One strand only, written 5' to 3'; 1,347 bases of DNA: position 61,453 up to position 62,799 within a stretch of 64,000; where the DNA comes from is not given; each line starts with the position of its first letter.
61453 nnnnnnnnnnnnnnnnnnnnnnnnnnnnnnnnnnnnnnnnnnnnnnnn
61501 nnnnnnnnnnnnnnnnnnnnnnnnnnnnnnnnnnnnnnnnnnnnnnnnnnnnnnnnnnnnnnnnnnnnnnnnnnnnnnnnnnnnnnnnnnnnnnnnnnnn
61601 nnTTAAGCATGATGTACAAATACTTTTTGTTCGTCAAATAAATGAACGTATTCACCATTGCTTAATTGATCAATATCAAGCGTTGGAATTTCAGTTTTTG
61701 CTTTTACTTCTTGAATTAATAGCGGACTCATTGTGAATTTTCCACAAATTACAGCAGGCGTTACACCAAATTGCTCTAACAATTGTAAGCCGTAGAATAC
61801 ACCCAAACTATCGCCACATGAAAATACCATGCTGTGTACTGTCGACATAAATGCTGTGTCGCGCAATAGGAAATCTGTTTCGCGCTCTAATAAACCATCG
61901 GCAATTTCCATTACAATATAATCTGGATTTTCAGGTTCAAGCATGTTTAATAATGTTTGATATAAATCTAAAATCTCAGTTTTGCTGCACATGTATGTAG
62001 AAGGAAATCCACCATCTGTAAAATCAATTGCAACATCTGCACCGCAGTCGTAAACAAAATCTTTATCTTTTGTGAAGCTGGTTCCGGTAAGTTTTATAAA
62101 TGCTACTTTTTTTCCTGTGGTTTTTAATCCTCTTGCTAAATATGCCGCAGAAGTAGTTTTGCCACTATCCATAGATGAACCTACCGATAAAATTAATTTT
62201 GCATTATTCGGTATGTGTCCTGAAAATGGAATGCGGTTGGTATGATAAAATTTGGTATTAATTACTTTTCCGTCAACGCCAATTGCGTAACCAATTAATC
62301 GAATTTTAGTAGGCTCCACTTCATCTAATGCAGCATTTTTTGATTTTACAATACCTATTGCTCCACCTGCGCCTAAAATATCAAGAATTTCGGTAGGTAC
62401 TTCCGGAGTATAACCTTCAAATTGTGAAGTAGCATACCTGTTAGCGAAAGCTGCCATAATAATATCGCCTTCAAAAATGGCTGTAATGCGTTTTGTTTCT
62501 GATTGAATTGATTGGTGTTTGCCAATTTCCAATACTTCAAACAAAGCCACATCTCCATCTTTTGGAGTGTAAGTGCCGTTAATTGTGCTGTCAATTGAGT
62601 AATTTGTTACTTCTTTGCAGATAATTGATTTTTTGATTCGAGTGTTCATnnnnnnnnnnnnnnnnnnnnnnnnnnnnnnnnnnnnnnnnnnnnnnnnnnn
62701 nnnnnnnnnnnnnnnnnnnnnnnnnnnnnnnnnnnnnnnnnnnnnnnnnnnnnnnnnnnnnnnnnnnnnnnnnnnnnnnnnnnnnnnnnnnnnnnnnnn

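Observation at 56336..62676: Seven translationally coupled genes: orphan P-loop protein, atypical ABC half-transporter and five exported proteins including an isoaspartyl peptidase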

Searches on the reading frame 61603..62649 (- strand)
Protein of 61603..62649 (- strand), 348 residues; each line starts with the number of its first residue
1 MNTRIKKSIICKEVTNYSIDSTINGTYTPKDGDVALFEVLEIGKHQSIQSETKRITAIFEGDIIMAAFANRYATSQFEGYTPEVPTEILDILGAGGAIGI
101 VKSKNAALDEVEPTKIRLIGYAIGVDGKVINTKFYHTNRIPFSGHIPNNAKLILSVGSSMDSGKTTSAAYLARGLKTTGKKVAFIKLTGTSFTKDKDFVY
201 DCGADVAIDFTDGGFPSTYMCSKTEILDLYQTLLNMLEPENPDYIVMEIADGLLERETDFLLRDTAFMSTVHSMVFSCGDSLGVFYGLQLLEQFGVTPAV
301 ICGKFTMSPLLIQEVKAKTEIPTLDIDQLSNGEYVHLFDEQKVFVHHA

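Call 3: search_protein_families(library=pfam, proteins=[window:61603-62649:-], max_evalue=0.01)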
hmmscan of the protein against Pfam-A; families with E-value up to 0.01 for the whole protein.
window:61603-62649:- (348 aa): 2 families
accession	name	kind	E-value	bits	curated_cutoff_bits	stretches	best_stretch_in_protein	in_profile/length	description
PF07755.17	DUF1611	-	0.0013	18.6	25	1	148-193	10-55/201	Domain of unknown function (DUF1611_C) P-loop domain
PF01656.29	CbiA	-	0.0067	16.8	25.4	0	161-187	9-35/125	CobQ/CobB/MinD/ParA nucleotide binding domain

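Call 4: search_protein_families(library=ncbifam, proteins=[window:61603-62649:-], max_evalue=0.01)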
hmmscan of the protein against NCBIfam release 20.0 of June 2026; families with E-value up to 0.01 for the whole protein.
window:61603-62649:- (348 aa): 2 families
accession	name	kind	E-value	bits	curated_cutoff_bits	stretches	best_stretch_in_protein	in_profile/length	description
TIGR00176.1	mobB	equivalog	0.0006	19.9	76.2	1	153-248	1-96/155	molybdopterin-guanine dinucleotide biosynthesis protein B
NF041053.1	CobW_rel_Se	equivalog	0.0076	15.9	180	0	153-258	3-101/195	CobW-related selenoprotein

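Call 7: find_homologous_proteins(query=window:61603-62649:-, max_evalue=0.001)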
Query window:61603-62649:- (348 aa): 1684 proteins with E <= 0.001 among 4700 candidates; the best 120 are listed.
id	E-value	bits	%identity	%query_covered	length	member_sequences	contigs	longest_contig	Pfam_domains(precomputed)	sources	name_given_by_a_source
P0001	4.2e-218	741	94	100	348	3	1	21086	-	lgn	-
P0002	1.2e-210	716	90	100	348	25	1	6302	-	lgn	-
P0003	2.1e-204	696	89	100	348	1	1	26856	-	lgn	-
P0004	7.5e-201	684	86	100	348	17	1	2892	-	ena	-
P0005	4.4e-199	678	85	100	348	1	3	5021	-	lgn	-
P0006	2.8e-187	640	80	100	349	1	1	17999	-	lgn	-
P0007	2.1e-185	633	80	100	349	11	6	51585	-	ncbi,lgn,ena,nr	ncbi:MAG TPA: hypothetical protein PKN40_04255 [Chitinophagales bacterium]|nr:hypothetical protein [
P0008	4.2e-185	633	79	100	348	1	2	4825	-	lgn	-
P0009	2.7e-183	627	79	100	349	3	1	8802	-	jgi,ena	-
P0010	3.4e-182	623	79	100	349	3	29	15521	-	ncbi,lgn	-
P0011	4.8e-182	622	78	100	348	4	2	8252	-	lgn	-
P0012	2.4e-179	614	75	100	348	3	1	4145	-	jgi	jgi:hypothetical protein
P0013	3.0e-177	607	76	100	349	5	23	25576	-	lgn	-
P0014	3.5e-177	606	76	100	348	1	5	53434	-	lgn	-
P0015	9.0e-177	605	76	100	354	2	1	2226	-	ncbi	-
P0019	1.6e-150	519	66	98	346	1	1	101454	-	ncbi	ncbi:MAG: hypothetical protein ACHQRM_04960 [Bacteroidia bacterium]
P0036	1.9e-146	505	65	96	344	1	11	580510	-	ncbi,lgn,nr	ncbi:MAG: hypothetical protein K1X61_08445 [Chitinophagales bacterium]|nr:hypothetical protein [Chit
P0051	8.8e-145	500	65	99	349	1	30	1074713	-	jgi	jgi:hypothetical protein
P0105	6.1e-136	471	59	100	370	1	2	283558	-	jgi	-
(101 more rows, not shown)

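Call 10: find_related_loci(query=A1, collection=genome_contigs, flank=10000)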
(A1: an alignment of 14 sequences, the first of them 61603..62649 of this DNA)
Query A1 (348 aa) in genome_contigs; peptide patterns used: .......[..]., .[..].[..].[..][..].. (x = any residue, [..] = any of these).
434 stretches matched a pattern; 410 encode a relative of the query (tblastn E <= 1e-3); the best 80 are kept; 80 distinct loci.
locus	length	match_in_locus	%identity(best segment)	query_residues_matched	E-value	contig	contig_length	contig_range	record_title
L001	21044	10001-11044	89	1-348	0e+0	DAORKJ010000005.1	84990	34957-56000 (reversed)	MAG TPA_asm: Chitinophagales bacterium isolate AMR_MDS_5528 NODE_32_length_84990_cov_16.308200, whole genome shotgun seq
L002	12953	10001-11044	86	1-348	0e+0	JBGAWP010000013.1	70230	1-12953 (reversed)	MAG: Chitinophagales bacterium isolate MAG_MBR_AS.25 MBRAS-25_NODE_13_length_70230_cov_5.579291, whole genome shotgun se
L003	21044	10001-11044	80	1-348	0e+0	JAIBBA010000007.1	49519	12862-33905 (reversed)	MAG: Chitinophagales bacterium isolate SSF59 NODE_193_length_49519_cov_10.829669, whole genome shotgun sequence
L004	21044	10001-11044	79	1-348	0e+0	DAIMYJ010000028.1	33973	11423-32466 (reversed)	MAG TPA_asm: Chitinophagales bacterium isolate CTOTU1226 NODE_545_length_33973_cov_17.468925, whole genome shotgun seque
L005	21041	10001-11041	78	1-347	0e+0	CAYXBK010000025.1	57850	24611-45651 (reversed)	MAG TPA_asm: uncultured Chitinophagales bacterium isolate SRP173033_co1_49 genome assembly, contig: NODE_691_length_5785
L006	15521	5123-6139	80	1-339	0e+0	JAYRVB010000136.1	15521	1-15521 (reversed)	MAG: Chitinophagales bacterium isolate NJ_NJASGE3bin.10 k141_365881, whole genome shotgun sequence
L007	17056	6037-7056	66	1-340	8e-158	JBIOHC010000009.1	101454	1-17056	MAG: Bacteroidia bacterium isolate GcC11-26 k141_2027330_length_101454_cov_36.2907, whole genome shotgun sequence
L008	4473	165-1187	65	1-341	2e-159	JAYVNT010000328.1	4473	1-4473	MAG: Flavobacterium sp. isolate GL65_DN_metabinner_30_sub GL65_DN_metabinner_30_sub_327, whole genome shotgun sequence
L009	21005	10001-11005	66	4-338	9e-156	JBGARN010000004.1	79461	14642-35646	MAG: Bacteroidia bacterium isolate MAG_MBR_H10.98 MBRH10-98_opera_contig_1328, whole genome shotgun sequence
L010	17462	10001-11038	64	3-348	8e-155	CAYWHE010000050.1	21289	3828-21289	MAG TPA_asm: uncultured Flavobacteriaceae bacterium isolate SRP173033_co1_221 genome assembly, contig: NODE_4231_length_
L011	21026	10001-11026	65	4-345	2e-154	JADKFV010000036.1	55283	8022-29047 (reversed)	MAG: Bacteroidetes bacterium isolate Ribe_18-Q3-R11-54_BAT3C.3 tig00021852-10-550330, whole genome shotgun sequence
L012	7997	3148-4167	67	1-341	9e-154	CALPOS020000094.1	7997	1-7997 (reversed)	MAG: Sphingobacterium thalpophilum isolate HRS-ES1-bin-441 genome assembly, contig: HRSG-E10-C4403, whole genome shotgun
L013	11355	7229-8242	65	1-338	2e-153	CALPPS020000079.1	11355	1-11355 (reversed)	MAG: Flavobacterium psychrophilum isolate HRS-ES8-bin-72 genome assembly, contig: HRS-ES8-C2075, whole genome shotgun se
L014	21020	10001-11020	66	1-341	4e-153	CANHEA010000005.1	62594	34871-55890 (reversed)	MAG: Flavobacteriaceae bacterium isolate RE-15aug16-98 genome assembly, contig: RE-15aug16-C331, whole genome shotgun se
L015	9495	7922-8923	65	4-337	1e-152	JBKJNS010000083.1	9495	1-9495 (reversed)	MAG: Chitinophagales bacterium isolate ant_bin.382 k117_58454, whole genome shotgun sequence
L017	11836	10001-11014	64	1-338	1e-151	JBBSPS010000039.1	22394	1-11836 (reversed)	MAG: Bacteroidia bacterium isolate LS6_sbin.61 LS6_sbin.61_K_790491_L_22394_cov_8.9935, whole genome shotgun sequence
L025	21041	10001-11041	62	1-347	5e-148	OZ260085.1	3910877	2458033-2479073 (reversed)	MAG: Crocinitomicaceae bacterium isolate NI882-mx-bin09 genome assembly, chromosome: 1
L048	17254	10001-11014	56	2-339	1e-133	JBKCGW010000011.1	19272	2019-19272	MAG: Flavobacteriales bacterium isolate samp_472_concoct_468 samp_472_15972, whole genome shotgun sequence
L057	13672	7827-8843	58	4-343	2e-127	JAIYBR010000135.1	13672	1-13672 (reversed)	MAG: Flavobacteriales bacterium isolate E1_MAG_00053 pond_E1_MAG_00053_000000000066, whole genome shotgun sequence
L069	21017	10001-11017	56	5-344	2e-120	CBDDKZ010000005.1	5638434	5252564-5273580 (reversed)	MAG: Cytophagales bacterium isolate 45e868e7-5122-452c-b1bb-b8116e9dc412 genome assembly, contig: contig_5, whole genome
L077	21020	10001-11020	55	5-343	2e-117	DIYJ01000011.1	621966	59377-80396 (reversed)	MAG TPA_asm: Flavobacteriales bacterium UBA6057 UBA6057_contig_157, whole genome shotgun sequence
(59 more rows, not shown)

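Call 13: find_encoding_contigs(protein=P0051, flank=10000, max_places=2)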
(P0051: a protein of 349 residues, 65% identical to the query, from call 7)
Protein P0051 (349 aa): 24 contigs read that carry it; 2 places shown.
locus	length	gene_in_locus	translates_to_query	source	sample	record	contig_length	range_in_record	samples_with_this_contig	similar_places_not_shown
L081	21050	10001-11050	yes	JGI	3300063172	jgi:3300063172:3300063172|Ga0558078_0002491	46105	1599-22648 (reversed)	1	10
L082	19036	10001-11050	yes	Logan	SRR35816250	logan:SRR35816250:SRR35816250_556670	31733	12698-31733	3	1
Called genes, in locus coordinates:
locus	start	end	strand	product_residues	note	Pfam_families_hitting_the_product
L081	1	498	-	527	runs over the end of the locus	PF01266:DAO (faint), PF01593:Amino_oxidase, PF13450:NAD_binding_8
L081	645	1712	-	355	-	-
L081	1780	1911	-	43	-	-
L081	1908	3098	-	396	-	PF03537:Glyco_hydro_114, PF18962:Por_Secre_tail (weak)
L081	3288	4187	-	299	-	PF18962:Por_Secre_tail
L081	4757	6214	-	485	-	-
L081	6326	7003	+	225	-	PF18962:Por_Secre_tail (weak)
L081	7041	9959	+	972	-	PF06739:SBBP (faint), PF25293:Beta-prop_EMC1_N (faint), PF18962:Por_Secre_tail (weak)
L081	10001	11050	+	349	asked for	-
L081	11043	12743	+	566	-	PF00664:ABC_membrane, PF00005:ABC_tran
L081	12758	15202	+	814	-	PF13620:CarboxypepD_reg, PF13715:CarbopepD_reg_2, PF07715:Plug, PF14905:OMP_b-brl_3, PF00593:TonB_dep_Rec_b-barrel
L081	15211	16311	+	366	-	PF01112:Asparaginase_2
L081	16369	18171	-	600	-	PF01391:Collagen (weak), PF01483:P_proprotein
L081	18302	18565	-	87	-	-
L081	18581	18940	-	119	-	-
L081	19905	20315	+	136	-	-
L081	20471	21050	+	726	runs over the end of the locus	?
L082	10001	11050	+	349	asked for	-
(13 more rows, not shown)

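Call 14: predict_structure(alignment_id=A1)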
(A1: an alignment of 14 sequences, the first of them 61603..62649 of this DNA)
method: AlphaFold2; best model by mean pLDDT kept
length: 348 residues; sequences in the alignment: 14
mean_pLDDT: 85.6   pTM: 0.79
mean pLDDT of the five models: 85.6, 84.4, 84.0, 82.3, 73.9
residues with pLDDT >= 90: 185; 70-90: 117; 50-70: 39; < 50: 7
segments of 3 or more residues with pLDDT < 50: 345-348
pLDDT, mean of each block of 10 residues (from residue 1): 74 89 90 90 84 84 86 57 81 60 66 86 93 77 93 93 92 95 92 82 93 77 89 95 95 86 94 94 93 93 89 92 93 88 50
secondary structure, 60 per line:
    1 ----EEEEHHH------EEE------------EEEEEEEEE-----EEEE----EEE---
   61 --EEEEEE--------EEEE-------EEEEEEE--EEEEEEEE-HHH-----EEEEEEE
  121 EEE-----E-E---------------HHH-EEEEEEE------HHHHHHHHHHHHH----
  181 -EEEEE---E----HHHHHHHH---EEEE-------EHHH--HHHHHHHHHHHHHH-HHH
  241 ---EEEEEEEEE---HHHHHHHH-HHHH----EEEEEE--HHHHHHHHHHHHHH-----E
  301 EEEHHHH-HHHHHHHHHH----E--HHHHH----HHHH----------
elements in order: E5-8 E18-20 E33-41 E47-50 E55-57 E63-68 E77-80 E88-94 E97-104 E114-123 E151-157 H164-176 E182-186 H195-202 E206-209 H223-236 E244-252 H256-263 H265-268 E273-278 H281-294 E300-303 H304-307 H309-318 H326-330 H335-338

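Call 16: search_solved_structures(query=A1, max_evalue=1, show_alignments=2)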
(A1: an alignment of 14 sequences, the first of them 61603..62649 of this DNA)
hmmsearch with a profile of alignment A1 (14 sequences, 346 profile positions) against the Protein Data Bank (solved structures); distinct sequences matched with E-value up to 1: 8.
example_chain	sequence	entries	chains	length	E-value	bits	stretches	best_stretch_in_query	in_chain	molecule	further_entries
2f1r_A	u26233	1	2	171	0.035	16.3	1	152-208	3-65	molybdopterin-guanine dinucleotide biosynthesis protein B (mobB)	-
3q9l_A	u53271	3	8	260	0.039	16.1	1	150-213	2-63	Septum site-determining protein minD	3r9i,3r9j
5u1j_B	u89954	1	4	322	0.075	15.2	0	162-187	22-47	Uncharacterized protein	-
5k5z_A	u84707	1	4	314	0.078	15.1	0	162-187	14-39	ParA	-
2v3c_C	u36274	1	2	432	0.19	13.8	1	146-185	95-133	SIGNAL RECOGNITION 54 KDA PROTEIN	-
3ndb_B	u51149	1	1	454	0.21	13.7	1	146-185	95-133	Signal recognition 54 kDa protein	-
4nvs_A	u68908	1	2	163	0.67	12.1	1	290-336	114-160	Putative enzyme, glyoxalase family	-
3dm5_A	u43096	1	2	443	0.82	11.8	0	126-184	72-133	Signal recognition 54 kDa protein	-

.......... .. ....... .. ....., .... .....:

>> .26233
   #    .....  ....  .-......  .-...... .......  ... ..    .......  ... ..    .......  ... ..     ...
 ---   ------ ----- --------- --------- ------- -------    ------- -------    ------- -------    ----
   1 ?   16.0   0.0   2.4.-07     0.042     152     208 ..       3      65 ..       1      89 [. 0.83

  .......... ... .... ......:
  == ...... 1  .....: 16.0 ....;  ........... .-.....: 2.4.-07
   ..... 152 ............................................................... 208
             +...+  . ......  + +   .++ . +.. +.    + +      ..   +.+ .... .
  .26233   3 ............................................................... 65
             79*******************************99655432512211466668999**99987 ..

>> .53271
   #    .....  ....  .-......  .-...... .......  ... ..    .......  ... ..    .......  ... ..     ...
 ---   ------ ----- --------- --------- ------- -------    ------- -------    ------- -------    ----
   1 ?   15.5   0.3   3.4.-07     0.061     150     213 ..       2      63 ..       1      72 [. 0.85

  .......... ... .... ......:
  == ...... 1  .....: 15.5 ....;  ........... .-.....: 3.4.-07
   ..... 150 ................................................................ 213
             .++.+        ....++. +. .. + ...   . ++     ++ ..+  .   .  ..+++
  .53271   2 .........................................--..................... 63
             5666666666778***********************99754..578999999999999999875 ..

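Call 17: fold_search(model_id=the predicted structure, library=pdb)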
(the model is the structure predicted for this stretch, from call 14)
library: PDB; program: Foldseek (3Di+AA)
matches with E <= 10: 1590; with E <= 0.001: 182
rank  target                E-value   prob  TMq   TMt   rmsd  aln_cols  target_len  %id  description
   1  1jpn_B                3.1e-06  1.00  0.35  0.40   8.4       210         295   16  GMPPNP Complex of SRP GTPase NG Domain (released 2002-02-02)
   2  7o9f_B                4.1e-06  1.00  0.36  0.41   9.1       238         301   16  Bacillus subtilis Ffh in complex with ppGpp (released 2022-02-02)
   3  2xxa_B                5.7e-06  1.00  0.37  0.45   8.0       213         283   16  The Crystal Structure of the Signal Recognition Particle (SRP) in Complex with its Receptor(SR) (released 2011-03-02)
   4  1ffh                  5.7e-06  1.00  0.36  0.42   8.9       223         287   17  N AND GTPASE DOMAINS OF THE SIGNAL SEQUENCE RECOGNITION PROTEIN FFH FROM THERMUS AQUATICUS (released 1997-12-31)
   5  1fts                  6.5e-06  1.00  0.36  0.42   8.6       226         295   16  SIGNAL RECOGNITION PARTICLE RECEPTOR FROM E. COLI (released 1998-05-20)
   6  2hf8_B                7.4e-06  1.00  0.36  0.56   5.0       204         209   16  Crystal structure of HypB from Methanocaldococcus jannaschii in the triphosphate form, in complex with zinc (released 2006-07-04)
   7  2og2                  1.2e-05  1.00  0.36  0.41   6.1       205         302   16  Crystal structure of chloroplast FtsY from Arabidopsis thaliana (released 2007-12-11)
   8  6cvd_A                1.3e-05  1.00  0.38  0.43   8.3       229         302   16  High resolution crystal structure of FtsY-NG domain of E. coli bound to fragment 1 (released 2018-08-22)
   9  3dm5_B                1.4e-05  1.00  0.35  0.30  11.2       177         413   16  Structures of SRP54 and SRP19, the two proteins assembling the ribonucleic core of the Signal Recognition Particle fro (released 2008-11-04)
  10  5l3s_G                1.6e-05  1.00  0.36  0.44   7.7       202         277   16  Structure of the GTPase heterodimer of crenarchaeal SRP54 and FtsY (released 2016-06-08)
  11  6fqd_B                1.6e-05  1.00  0.36  0.45  10.2       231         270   15  Escherichia Coli Signal Recognition Particle Receptor FtsY NGdN1 (released 2018-05-09)
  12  2c03_A                1.8e-05  1.00  0.34  0.40   8.5       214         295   15  GDP COMPLEX OF SRP GTPASE FFH NG DOMAIN (released 2007-02-13)
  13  3of5_B                1.8e-05  1.00  0.34  0.51   7.1       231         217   11  Crystal Structure of a Dethiobiotin Synthetase from Francisella tularensis subsp. tularensis SCHU S4 (released 2011-02-02)
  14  1ls1                  2.1e-05  1.00  0.36  0.43   8.0       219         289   16  T. aquaticus Ffh NG Domain at 1.1A Resolution (released 2002-11-16)
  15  4c7o_D                2.2e-05  1.00  0.35  0.43   9.5       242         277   16  The structural basis of FtsY recruitment and GTPase activation by SRP RNA (released 2013-11-20)
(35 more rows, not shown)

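Call 18: find_encoding_contigs(protein=P0036, flank=10000, max_places=1)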
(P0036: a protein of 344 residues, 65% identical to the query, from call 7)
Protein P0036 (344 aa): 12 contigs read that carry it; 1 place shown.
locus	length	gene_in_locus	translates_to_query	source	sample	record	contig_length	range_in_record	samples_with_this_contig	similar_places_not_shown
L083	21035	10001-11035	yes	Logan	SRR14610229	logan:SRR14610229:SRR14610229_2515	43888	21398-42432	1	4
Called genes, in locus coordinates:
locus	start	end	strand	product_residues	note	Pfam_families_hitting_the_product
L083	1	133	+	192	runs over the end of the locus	PF08818:DUF1801, PF13376:OmdA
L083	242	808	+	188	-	PF14066:DUF4256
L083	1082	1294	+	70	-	-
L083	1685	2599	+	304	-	PF13793:Pribosyltran_N, PF00156:Pribosyltran, PF14572:Pribosyl_synth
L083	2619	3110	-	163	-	PF01288:HPPK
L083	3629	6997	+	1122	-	PF06739:SBBP (weak), PF00801:PKD (weak), PF18962:Por_Secre_tail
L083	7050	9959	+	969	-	PF06739:SBBP (weak), PF18962:Por_Secre_tail (weak)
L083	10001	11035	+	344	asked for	-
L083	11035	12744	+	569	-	PF00664:ABC_membrane, PF00005:ABC_tran, PF13304:AAA_21 (faint)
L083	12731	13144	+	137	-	-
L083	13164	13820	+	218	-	-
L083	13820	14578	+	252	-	PF10677:DUF2490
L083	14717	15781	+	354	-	PF01112:Asparaginase_2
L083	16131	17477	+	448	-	PF00285:Citrate_synt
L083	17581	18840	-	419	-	PF12833:HTH_18, PF00165:HTH_AraC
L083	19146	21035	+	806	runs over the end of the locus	PF00884:Sulfatase, PF16347:SGSH_C (weak)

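Call 24: find_encoding_contigs(protein=P0105, flank=10000, max_places=1)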
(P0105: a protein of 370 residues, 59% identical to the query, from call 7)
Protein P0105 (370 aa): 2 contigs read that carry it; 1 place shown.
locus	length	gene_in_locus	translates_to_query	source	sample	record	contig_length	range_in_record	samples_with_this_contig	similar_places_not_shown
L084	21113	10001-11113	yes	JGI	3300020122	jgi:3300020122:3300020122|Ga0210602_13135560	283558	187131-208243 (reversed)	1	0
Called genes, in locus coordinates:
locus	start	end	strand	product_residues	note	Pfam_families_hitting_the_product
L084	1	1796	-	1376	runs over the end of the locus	PF06739:SBBP (faint), PF25778:DUF7948, PF18962:Por_Secre_tail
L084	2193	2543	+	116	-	-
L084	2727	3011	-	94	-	PF12728:HTH_17 (weak)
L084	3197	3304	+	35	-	-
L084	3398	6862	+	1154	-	PF06739:SBBP (weak), PF00404:Dockerin_1 (weak)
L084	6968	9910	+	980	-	PF06739:SBBP (weak), PF18962:Por_Secre_tail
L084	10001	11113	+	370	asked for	-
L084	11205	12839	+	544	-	PF00664:ABC_membrane, PF02463:SMC_N (faint), PF13304:AAA_21 (faint), PF00005:ABC_tran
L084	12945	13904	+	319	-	PF01112:Asparaginase_2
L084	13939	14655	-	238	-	PF02585:PIG-L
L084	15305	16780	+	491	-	PF00474:SSF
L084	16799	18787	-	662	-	PF18962:Por_Secre_tail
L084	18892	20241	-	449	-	PF18962:Por_Secre_tail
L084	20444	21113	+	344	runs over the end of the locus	PF18962:Por_Secre_tail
